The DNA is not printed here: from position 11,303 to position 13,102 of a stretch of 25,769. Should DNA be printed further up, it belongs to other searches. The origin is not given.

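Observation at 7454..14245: Co-directional operon: 2-TM protein, bPH membrane protein, giant peptidoglycan-binding Ig-repeat surface protein and VirB4/VirD4-like ATPase. Candidate cell-surface secretion or host-attachment system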

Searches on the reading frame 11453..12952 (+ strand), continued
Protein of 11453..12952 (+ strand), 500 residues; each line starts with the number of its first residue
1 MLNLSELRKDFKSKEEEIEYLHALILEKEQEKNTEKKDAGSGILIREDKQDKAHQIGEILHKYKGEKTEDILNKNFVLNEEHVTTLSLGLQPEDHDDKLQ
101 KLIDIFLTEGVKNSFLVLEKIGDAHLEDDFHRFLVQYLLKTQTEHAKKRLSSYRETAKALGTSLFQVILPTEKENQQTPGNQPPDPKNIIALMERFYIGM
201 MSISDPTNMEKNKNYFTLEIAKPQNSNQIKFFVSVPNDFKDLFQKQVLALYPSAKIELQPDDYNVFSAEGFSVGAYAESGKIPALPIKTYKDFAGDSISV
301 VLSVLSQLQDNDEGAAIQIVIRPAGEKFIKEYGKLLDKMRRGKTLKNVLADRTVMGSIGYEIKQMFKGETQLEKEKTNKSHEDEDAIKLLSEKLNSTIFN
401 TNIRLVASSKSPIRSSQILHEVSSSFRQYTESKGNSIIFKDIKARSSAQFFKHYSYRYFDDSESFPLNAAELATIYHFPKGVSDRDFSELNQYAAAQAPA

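Call 62: find_encoding_contigs(protein=P0238, flank=9000, max_places=1)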
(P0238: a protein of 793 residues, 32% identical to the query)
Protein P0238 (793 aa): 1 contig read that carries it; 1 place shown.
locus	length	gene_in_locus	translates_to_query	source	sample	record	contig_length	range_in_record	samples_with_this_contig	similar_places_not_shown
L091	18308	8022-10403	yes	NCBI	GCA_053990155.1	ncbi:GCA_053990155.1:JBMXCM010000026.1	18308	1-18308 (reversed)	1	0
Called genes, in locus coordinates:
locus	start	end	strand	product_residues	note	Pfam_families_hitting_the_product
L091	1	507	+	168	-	?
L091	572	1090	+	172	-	PF00886:Ribosomal_S16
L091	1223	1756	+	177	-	PF00466:Ribosomal_L10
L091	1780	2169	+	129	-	PF16320:Ribosomal_L12_N, PF00542:Ribosomal_L12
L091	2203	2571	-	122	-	-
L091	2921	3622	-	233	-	-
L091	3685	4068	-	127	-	-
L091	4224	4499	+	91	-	-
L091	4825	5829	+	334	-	PF00389:2-Hacid_dh, PF02826:2-Hacid_dh_C, PF01262:AlaDh_PNT_C (weak), PF03446:NAD_binding_2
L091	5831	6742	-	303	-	PF00149:Metallophos, PF12850:Metallophos_2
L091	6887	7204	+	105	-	PF03819:MazG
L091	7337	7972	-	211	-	-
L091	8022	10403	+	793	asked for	PF10412:TrwB_AAD_bind (faint), PF26449:DUF8128, PF01935:DUF87 (weak), PF02534:T4SS-DNA_transf (weak), PF12696:TraG-D_C (weak)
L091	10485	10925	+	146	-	-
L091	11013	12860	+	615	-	PF06480:FtsH_ext, PF20720:nSTAND3 (faint), PF00004:AAA, PF07728:AAA_5 (weak), PF17862:AAA_lid_3, PF01434:Peptidase_M41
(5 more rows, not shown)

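Call 101: search_protein_families(library=pfam, proteins=[L088:9467-9967:+, L090:8574-8999:+], max_evalue=1)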
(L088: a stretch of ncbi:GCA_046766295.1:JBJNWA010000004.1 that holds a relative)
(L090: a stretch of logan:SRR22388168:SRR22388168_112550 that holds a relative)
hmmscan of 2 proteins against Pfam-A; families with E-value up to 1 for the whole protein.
L088:9467-9967:+ (166 aa): 1 family
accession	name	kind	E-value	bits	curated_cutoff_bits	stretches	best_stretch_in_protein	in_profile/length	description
PF02755.20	RPEL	-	0.11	12.6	23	1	153-163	12-22/24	RPEL repeat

L090:8574-8999:+ (141 aa): 1 family
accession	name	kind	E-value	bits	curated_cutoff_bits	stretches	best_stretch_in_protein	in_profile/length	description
PF05132.19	RNA_pol_Rpc4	-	0.27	11.9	26.5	1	22-98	10-85/143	RNA polymerase III RPC4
